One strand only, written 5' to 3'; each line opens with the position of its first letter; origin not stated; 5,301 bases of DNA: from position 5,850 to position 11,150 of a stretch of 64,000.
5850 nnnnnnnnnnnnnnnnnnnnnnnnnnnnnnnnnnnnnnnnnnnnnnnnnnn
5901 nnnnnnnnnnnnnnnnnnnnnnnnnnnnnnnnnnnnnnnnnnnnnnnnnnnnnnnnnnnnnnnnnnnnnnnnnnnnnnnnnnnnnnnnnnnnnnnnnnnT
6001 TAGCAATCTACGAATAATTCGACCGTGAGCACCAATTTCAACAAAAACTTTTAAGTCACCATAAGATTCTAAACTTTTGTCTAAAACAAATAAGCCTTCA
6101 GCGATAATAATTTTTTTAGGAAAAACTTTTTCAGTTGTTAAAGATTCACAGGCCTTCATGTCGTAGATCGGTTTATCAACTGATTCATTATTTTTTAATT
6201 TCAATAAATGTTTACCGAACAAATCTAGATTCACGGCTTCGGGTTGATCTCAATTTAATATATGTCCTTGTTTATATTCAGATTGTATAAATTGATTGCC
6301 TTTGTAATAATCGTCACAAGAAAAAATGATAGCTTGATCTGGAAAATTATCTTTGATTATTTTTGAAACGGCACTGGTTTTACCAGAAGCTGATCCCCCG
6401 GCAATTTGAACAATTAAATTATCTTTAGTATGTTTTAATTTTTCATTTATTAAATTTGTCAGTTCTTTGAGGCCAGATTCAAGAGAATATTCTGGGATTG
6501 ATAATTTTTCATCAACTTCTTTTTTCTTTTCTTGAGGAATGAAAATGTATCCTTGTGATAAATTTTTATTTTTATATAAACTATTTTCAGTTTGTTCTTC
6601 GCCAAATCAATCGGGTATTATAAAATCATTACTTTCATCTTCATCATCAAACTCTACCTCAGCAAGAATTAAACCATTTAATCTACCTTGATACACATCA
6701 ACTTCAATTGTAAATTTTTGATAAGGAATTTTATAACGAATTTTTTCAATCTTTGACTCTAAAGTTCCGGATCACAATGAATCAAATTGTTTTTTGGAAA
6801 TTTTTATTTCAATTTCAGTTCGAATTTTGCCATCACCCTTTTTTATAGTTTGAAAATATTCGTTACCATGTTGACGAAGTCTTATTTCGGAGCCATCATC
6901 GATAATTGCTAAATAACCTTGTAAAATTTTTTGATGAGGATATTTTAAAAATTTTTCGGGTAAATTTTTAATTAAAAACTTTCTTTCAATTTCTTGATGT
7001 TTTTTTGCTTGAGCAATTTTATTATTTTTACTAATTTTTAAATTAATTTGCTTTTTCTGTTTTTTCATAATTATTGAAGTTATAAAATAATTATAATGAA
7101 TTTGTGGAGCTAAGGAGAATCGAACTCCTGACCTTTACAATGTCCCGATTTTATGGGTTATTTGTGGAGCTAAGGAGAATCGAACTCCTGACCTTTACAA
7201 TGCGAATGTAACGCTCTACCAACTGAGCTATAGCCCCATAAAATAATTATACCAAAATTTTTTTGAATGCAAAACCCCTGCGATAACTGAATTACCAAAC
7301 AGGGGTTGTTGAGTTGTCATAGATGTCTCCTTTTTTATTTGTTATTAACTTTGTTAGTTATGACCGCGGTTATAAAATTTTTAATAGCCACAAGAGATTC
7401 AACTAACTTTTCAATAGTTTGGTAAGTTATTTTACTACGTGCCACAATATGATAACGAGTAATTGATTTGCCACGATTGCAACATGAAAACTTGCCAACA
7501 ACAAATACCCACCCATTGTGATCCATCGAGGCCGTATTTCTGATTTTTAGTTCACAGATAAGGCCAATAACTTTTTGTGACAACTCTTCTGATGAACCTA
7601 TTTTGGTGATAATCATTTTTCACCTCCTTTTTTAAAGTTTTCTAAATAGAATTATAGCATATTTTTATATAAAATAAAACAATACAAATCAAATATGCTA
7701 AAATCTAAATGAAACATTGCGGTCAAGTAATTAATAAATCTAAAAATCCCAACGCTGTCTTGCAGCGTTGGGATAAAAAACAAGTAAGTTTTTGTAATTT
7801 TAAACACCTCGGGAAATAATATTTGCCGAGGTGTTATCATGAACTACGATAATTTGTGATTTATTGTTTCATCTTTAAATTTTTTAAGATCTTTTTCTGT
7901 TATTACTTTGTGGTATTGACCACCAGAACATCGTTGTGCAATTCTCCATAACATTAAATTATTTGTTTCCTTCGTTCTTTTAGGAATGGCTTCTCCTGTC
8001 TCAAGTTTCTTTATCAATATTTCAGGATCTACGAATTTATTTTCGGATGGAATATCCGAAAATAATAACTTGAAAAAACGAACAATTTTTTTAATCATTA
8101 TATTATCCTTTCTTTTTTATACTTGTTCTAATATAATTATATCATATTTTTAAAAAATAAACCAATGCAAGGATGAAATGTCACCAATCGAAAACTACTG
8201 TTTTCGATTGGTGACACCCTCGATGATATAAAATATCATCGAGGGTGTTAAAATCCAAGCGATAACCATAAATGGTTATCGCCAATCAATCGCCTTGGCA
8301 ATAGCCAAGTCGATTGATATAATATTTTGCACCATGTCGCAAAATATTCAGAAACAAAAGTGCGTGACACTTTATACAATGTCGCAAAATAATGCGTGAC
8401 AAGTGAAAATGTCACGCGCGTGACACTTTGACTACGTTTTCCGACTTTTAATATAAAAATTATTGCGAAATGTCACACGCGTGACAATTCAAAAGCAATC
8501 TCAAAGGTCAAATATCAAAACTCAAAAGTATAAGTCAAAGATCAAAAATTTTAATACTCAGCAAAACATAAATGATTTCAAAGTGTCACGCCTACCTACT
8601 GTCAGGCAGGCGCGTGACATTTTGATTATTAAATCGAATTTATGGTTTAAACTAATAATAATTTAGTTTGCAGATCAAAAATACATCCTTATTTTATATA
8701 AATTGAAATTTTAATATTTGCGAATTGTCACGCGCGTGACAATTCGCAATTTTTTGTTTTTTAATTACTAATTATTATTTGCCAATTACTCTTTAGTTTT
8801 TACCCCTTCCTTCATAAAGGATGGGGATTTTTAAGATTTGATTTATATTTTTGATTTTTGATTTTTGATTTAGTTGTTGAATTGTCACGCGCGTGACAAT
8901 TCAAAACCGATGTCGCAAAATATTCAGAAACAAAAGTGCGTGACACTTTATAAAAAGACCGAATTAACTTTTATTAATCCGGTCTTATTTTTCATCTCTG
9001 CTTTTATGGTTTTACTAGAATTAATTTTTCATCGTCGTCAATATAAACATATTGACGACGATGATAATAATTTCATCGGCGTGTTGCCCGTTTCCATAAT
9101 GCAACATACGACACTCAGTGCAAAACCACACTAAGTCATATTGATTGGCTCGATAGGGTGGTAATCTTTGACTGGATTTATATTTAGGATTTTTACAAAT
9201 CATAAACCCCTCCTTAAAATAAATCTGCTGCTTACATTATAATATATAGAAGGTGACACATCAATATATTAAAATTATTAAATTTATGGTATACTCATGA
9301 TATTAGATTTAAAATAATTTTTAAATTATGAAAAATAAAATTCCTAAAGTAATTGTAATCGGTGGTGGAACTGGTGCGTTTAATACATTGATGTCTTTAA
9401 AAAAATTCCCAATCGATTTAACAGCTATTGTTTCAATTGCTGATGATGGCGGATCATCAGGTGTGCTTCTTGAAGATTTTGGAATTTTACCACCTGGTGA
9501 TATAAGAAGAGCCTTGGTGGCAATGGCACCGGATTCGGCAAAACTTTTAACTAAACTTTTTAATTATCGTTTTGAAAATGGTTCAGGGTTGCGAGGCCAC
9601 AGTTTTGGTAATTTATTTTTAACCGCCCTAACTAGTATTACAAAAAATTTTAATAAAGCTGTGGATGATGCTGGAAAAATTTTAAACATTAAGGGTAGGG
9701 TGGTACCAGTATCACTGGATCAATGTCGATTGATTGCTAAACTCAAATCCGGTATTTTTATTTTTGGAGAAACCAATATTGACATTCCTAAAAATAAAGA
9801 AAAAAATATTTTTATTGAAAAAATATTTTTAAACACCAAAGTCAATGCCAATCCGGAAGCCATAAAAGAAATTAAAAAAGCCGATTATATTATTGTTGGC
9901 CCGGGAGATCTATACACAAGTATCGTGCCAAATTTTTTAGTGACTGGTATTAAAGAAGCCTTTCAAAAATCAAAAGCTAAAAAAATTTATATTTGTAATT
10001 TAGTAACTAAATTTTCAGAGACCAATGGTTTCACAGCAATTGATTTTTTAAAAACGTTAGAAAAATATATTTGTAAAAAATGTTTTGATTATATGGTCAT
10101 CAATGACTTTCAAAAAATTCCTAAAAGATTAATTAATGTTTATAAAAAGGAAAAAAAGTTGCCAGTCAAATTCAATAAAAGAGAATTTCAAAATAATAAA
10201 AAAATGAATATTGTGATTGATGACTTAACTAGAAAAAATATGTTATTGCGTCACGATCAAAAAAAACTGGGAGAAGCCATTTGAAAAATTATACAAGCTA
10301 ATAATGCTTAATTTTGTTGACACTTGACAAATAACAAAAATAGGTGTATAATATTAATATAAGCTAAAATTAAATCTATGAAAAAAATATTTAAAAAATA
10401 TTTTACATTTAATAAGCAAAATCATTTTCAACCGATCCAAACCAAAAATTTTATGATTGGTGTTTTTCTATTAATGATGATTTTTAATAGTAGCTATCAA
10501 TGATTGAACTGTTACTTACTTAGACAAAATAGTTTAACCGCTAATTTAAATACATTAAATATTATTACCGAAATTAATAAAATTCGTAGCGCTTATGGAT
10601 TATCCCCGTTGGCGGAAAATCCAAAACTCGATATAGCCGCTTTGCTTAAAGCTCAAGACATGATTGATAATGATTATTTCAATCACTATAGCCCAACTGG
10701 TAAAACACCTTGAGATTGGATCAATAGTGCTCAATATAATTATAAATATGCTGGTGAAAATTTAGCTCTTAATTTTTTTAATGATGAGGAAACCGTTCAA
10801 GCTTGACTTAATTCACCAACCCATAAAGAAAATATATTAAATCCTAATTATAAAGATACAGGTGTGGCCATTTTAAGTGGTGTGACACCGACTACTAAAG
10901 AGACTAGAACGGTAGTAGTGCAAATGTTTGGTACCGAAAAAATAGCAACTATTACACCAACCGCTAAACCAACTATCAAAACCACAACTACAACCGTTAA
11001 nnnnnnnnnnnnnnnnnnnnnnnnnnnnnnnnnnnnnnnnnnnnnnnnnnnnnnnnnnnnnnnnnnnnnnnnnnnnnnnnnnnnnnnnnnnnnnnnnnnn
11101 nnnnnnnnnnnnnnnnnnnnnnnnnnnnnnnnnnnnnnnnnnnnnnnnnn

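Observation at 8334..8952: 533-bp non-coding element with five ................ palindromes, flanked by perfect 43-nt direct repeats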

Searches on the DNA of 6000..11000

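Call 7: search_rna_families(source=window, start=6000, end=11000, threshold=evalue, max_evalue=1)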
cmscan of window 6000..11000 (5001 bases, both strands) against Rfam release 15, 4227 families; matches with E-value up to 1: 6.
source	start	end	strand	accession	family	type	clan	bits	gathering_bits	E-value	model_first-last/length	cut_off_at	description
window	7165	7237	-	RF00005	tRNA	Gene; tRNA;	CL00001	71.8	29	7.7e-15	1-71/71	no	tRNA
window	7741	7837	+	RF00514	His_leader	Cis-reg; leader;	-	24.9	49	0.6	1-126/126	no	Histidine operon leader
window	7164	7237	+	RF04354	Plastid-ycf2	Cis-reg;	-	24.1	65.7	0.11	1-75/75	no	Plastid-ycf2 5UTR RNA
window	9017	9073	-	RF03813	MIR8041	Gene; miRNA;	-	22.7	80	0.46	1-71/71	no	MIR8041 microRNA precursor family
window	9027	9066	+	RF00498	EAV_LTH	Cis-reg; leader;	-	18.8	70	0.81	1-45/45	no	Equine arteritis virus leader TRS hairpin (LTH)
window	8957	9074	-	RF02634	EF3314_EF3315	Gene; sRNA;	-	18.5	100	0.62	1-141/141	no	Enterococcus sRNA EF3314_EF3315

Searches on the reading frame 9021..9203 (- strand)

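Call 19: search_protein_families(library=pfam, proteins=[window:9021-9203:-], max_evalue=0.01)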
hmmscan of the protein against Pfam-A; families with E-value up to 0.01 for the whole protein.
window:9021-9203:- (60 aa): 1 family
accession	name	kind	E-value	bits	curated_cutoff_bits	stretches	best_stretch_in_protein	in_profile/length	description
PF01927.22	Mut7-C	-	0.0039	17.7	23.3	1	5-45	103-142/146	Mut7-C RNAse domain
